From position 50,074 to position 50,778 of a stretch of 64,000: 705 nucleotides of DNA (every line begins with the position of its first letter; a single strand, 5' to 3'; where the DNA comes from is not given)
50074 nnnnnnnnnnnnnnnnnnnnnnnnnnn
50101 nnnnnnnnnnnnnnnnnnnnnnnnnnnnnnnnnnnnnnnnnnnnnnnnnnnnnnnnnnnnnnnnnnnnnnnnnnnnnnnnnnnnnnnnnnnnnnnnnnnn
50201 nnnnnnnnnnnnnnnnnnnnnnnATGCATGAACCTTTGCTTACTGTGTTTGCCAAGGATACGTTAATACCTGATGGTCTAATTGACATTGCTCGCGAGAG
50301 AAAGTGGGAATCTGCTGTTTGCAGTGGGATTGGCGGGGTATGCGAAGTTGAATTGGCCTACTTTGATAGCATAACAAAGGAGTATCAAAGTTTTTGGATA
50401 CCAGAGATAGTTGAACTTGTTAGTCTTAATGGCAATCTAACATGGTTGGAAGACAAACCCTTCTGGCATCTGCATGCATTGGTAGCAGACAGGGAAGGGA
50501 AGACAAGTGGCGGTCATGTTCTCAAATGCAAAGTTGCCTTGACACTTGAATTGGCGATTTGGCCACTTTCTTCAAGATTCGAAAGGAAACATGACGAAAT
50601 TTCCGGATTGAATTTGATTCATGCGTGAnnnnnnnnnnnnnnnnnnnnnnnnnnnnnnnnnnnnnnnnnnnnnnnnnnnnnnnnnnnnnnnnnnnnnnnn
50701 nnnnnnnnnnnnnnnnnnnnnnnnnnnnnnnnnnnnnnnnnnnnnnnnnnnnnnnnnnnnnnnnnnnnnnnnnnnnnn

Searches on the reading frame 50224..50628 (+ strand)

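Call 86: search_protein_families(library=pfam, proteins=[window:50224-50628:+], max_evalue=0.00001)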
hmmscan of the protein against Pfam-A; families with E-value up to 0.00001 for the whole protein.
window:50224-50628:+ (134 aa): 1 family
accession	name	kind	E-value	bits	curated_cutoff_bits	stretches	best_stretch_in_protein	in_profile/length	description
PF03479.20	PCC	-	7.4e-22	78.3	25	1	9-113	7-113/117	Plants and Prokaryotes Conserved (PCC) domain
